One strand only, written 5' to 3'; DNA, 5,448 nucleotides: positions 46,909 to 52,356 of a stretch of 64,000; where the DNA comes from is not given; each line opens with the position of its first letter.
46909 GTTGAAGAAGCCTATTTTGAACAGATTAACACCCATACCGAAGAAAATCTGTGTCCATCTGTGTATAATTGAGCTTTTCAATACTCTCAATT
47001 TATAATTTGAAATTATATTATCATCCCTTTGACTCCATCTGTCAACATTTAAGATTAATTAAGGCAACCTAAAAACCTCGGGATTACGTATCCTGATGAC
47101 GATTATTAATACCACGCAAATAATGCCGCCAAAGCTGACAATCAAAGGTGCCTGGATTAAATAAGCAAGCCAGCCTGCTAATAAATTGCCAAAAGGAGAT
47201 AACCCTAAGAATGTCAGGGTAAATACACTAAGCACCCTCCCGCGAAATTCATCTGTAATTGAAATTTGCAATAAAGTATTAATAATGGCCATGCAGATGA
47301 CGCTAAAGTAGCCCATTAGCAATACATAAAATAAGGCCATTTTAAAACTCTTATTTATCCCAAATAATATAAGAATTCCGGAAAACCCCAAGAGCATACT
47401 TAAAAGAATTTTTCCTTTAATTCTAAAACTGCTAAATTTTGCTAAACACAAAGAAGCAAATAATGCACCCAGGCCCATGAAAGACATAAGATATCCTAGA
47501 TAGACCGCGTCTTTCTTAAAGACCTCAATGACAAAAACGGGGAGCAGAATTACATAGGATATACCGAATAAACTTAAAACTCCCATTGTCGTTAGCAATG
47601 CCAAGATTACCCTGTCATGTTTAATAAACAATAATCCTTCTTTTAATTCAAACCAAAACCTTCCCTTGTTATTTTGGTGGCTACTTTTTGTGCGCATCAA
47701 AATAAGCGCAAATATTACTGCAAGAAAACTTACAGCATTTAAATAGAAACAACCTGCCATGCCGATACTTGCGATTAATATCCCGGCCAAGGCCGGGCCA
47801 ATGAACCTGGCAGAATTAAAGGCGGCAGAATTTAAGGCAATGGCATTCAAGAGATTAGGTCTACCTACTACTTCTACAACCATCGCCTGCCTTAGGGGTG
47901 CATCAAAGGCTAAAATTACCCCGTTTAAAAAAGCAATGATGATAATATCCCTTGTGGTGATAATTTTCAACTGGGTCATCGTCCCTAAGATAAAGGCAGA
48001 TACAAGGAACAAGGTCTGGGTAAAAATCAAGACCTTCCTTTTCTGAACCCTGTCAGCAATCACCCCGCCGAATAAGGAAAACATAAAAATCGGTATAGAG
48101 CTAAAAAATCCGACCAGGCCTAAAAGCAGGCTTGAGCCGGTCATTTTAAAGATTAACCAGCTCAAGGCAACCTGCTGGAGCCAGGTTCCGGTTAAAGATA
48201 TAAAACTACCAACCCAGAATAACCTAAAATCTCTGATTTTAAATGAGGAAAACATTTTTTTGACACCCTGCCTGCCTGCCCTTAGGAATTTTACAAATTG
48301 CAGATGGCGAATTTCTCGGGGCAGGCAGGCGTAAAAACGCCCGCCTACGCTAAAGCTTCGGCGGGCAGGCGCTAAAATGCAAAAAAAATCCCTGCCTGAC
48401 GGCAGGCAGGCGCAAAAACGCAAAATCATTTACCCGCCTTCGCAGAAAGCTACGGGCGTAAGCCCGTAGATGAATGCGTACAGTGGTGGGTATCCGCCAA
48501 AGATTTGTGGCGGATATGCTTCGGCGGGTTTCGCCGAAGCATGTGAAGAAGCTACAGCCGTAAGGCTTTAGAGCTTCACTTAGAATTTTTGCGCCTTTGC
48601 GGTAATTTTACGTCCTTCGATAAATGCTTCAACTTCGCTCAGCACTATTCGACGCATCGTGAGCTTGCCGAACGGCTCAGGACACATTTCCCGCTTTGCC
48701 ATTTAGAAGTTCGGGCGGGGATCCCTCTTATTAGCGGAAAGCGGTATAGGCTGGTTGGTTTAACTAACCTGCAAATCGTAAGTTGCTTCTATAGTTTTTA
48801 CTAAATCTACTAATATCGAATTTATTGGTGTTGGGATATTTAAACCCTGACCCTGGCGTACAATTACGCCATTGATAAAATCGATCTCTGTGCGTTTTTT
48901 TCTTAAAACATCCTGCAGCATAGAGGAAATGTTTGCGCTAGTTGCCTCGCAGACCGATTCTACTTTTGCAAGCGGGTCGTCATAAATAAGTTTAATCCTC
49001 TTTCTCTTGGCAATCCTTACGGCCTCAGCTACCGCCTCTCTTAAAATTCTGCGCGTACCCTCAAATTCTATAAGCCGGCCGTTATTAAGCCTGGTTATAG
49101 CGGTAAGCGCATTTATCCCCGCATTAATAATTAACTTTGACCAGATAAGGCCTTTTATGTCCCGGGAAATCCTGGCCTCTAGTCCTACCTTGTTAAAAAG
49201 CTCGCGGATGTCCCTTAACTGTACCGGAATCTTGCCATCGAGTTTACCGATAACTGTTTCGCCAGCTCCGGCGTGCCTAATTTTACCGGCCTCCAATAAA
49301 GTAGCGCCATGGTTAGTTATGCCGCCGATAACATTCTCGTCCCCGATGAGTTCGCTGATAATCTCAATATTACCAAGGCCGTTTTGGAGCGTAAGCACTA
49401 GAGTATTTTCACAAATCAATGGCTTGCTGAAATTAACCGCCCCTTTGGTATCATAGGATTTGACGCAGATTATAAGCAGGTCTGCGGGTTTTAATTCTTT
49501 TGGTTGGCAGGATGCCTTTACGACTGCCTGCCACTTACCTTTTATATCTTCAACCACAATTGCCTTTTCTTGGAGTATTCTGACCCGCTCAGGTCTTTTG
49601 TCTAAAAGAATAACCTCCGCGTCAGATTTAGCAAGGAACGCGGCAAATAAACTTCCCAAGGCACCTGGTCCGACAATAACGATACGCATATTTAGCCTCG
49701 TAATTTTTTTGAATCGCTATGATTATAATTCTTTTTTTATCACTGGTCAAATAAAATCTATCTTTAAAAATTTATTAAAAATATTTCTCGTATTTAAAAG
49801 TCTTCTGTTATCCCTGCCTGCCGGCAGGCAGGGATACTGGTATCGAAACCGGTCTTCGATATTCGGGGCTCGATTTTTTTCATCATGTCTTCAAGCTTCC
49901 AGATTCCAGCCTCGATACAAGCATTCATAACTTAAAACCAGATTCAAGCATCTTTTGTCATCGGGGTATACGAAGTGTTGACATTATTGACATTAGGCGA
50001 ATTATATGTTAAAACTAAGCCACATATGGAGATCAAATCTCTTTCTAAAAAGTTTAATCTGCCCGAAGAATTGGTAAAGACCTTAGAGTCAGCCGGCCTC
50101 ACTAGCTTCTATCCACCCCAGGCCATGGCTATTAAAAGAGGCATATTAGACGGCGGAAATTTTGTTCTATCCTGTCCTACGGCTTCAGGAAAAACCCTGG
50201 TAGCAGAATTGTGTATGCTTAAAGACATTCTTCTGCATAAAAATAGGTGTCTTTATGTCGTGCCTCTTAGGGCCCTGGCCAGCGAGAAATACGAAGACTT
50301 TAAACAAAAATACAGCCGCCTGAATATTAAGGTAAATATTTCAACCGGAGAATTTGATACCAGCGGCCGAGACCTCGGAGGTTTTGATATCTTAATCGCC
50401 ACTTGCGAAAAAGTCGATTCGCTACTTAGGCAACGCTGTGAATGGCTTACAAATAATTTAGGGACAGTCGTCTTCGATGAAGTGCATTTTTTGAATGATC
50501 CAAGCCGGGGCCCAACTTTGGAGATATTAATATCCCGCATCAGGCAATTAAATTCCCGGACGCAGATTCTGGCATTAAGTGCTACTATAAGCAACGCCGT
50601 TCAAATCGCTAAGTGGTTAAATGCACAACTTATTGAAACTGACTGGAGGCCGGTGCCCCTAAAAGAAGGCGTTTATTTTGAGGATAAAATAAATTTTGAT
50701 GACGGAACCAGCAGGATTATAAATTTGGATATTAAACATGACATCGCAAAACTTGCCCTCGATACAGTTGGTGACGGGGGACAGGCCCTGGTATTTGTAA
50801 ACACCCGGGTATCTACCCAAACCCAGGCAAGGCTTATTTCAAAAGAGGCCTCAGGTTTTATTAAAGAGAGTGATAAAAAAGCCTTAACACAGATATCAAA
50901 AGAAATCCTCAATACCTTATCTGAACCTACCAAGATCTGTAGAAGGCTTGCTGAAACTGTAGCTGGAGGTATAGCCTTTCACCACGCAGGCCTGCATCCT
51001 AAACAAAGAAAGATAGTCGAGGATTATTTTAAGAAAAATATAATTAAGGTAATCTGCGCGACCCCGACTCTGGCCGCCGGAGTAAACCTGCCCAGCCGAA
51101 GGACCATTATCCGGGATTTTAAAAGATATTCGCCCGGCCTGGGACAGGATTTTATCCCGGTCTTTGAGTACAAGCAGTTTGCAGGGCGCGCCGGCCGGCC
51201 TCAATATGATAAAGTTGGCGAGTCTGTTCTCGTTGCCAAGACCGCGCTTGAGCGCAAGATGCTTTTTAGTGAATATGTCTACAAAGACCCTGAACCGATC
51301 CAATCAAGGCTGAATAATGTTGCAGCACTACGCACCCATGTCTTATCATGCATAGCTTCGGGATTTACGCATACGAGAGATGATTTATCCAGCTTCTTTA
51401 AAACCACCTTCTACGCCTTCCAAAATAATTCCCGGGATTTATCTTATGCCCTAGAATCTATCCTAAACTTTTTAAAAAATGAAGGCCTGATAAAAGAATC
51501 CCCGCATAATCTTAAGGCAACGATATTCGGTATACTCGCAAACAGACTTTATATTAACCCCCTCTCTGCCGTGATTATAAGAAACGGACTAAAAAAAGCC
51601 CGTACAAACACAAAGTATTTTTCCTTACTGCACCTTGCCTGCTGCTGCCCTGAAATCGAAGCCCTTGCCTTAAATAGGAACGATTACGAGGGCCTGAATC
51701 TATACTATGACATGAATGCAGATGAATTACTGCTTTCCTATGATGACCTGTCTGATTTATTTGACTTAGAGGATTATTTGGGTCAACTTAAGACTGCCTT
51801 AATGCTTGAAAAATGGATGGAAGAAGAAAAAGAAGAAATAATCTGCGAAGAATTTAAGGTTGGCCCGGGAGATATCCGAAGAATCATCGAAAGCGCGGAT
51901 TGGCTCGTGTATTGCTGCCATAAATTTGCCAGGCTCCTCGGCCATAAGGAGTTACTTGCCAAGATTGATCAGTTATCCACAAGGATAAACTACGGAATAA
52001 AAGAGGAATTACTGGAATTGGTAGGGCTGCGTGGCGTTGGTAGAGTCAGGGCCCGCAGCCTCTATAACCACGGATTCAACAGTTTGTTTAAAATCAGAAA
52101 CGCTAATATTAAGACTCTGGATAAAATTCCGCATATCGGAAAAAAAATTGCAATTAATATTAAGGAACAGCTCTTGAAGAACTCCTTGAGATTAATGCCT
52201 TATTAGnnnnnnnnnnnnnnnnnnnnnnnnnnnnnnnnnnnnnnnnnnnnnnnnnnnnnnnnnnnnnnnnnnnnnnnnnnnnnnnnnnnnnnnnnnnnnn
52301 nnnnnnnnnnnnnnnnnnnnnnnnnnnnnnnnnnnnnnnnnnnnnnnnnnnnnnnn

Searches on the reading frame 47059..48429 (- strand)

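Call 63: search_protein_families(library=pfam, proteins=[window:47059-48429:-], max_evalue=0.00001)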
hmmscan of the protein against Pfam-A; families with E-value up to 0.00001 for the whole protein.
window:47059-48429:- (456 aa): 2 families
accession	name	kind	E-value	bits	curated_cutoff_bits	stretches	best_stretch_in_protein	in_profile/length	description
PF05977.19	MFS_3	-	1.9e-60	205.2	27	1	60-450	4-396/524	Transmembrane secretion effector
PF07690.21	MFS_1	-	2.7e-35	122.3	33.4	1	72-411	2-342/347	Major Facilitator Superfamily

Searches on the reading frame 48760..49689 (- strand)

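Call 64: search_protein_families(library=pfam, proteins=[window:48760-49689:-], max_evalue=0.00001)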
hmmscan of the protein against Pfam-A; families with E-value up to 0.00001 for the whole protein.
window:48760-49689:- (309 aa): 2 families
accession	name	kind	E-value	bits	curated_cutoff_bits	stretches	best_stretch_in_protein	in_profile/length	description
PF02558.23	ApbA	-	9.1e-41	139.4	22.2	1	3-151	1-149/150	Ketopantoate reductase PanE/ApbA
PF08546.17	ApbA_C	-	2.7e-37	128.4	22.7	1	177-301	1-125/125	Ketopantoate reductase PanE/ApbA C terminal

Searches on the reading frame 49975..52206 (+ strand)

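Call 8: search_protein_families(library=pfam, proteins=[window:49975-52206:+])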
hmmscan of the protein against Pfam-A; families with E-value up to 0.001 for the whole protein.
window:49975-52206:+ (743 aa): 9 families
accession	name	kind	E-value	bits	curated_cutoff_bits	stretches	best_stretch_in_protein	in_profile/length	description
PF21280.2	Helicase_dom4_arc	-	3.2e-33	114.7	27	1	550-674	2-125/125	Archaeal helicase, domain 4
PF00270.35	DEAD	-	5.6e-32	111.2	26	1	47-209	2-164/167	DEAD/DEAH box helicase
PF04851.21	ResIII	-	2.3e-11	44.3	22.5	1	46-206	5-163/164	Type III restriction enzyme, res subunit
PF14520.12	HHH_5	-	3.8e-10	40.5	27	1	680-733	2-55/57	Helix-hairpin-helix domain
PF00271.37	Helicase_C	-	8.7e-10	39.3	23.5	1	332-409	41-109/110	Helicase conserved C-terminal domain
PF20470.4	HTH_61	-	1.1e-07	32.5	24.3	1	415-507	1-92/92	Helix-turn-helix domain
PF22527.2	DEXQc_Suv3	-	1.5e-06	28.3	27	1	66-181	19-113/154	DEXQ-box helicase domain of Suv3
PF12826.13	HHH_2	-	1.9e-06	28.4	27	1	683-731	6-53/64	Helix-hairpin-helix motif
PF10391.15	DNA_pol_lambd_f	-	0.00078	19.7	29.8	0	686-722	7-43/51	Fingers domain of DNA polymerase lambda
